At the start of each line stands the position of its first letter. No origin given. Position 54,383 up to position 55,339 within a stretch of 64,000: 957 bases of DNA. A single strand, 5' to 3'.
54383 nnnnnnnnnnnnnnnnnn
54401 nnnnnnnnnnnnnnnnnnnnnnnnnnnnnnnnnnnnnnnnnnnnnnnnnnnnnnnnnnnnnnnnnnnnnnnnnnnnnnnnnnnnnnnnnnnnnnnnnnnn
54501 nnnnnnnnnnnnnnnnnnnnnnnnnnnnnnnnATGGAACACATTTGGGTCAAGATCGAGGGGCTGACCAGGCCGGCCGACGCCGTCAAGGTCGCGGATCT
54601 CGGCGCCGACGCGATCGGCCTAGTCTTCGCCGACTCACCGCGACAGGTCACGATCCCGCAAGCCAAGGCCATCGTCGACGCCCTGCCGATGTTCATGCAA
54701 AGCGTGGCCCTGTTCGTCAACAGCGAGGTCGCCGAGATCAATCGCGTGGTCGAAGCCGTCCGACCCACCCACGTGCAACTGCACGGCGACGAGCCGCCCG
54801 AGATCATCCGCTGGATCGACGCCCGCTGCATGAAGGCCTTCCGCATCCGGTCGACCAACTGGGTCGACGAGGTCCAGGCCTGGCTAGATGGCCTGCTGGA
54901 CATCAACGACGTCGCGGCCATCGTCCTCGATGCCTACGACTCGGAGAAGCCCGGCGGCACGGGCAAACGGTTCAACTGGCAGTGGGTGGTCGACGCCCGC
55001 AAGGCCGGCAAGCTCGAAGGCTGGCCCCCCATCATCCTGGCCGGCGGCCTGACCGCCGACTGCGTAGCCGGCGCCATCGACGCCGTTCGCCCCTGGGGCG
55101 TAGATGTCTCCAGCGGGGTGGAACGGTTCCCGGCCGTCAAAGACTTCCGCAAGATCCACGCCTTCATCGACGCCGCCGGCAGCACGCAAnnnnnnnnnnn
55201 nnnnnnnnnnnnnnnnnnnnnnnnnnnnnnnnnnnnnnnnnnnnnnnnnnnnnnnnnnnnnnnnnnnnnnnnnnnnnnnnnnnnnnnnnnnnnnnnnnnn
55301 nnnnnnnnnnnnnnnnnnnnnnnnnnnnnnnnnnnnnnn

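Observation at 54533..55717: Phosphoribosylanthranilate isomerase (TrpF) fused to ankyrin repeats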

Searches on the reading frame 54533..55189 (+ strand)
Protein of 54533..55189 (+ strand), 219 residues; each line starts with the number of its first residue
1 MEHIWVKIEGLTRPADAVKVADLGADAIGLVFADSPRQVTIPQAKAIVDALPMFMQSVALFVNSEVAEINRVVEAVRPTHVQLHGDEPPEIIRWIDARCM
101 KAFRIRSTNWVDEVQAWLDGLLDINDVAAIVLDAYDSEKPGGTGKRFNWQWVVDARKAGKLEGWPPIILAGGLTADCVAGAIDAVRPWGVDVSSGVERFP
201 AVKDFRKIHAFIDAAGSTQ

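Call 9: search_solved_structures(query=window:54533-55189:+, max_evalue=0.001, show_alignments=3)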
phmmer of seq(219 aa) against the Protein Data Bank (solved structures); distinct sequences matched with E-value up to 0.001: 9.
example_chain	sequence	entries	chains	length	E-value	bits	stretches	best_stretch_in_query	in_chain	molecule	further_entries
1lbm_A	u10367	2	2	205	5.8e-29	104.5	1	5-215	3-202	PHOSPHORIBOSYL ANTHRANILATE ISOMERASE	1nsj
1dl3_A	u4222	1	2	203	3.5e-26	95.4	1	5-215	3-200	PROTEIN (PHOSPHORIBOSYLANTRANILATE ISOMERASE)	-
4wui_A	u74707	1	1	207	1.1e-19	74.2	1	4-216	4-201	N-(5'-phosphoribosyl)anthranilate isomerase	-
1v5x_A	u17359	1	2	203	9.7e-19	71.1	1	6-212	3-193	Phosphoribosylanthranilate isomerase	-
4aaj_A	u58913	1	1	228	3.7e-15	59.4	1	3-215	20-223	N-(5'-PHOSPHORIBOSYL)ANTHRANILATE ISOMERASE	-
1pii_A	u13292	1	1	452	1.8e-13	53.8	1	7-209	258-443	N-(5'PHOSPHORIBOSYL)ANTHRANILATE ISOMERASE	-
5lhf_A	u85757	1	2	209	1.2e-12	51.2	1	6-212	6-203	N-(5'-phosphoribosyl)anthranilate isomerase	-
5lhe_A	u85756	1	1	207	1.3e-12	51.1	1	6-212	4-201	N-(5'-phosphoribosyl)anthranilate isomerase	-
2kzh_A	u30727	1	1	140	7.1e-08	35.5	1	7-89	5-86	Tryptophan biosynthesis protein trpCF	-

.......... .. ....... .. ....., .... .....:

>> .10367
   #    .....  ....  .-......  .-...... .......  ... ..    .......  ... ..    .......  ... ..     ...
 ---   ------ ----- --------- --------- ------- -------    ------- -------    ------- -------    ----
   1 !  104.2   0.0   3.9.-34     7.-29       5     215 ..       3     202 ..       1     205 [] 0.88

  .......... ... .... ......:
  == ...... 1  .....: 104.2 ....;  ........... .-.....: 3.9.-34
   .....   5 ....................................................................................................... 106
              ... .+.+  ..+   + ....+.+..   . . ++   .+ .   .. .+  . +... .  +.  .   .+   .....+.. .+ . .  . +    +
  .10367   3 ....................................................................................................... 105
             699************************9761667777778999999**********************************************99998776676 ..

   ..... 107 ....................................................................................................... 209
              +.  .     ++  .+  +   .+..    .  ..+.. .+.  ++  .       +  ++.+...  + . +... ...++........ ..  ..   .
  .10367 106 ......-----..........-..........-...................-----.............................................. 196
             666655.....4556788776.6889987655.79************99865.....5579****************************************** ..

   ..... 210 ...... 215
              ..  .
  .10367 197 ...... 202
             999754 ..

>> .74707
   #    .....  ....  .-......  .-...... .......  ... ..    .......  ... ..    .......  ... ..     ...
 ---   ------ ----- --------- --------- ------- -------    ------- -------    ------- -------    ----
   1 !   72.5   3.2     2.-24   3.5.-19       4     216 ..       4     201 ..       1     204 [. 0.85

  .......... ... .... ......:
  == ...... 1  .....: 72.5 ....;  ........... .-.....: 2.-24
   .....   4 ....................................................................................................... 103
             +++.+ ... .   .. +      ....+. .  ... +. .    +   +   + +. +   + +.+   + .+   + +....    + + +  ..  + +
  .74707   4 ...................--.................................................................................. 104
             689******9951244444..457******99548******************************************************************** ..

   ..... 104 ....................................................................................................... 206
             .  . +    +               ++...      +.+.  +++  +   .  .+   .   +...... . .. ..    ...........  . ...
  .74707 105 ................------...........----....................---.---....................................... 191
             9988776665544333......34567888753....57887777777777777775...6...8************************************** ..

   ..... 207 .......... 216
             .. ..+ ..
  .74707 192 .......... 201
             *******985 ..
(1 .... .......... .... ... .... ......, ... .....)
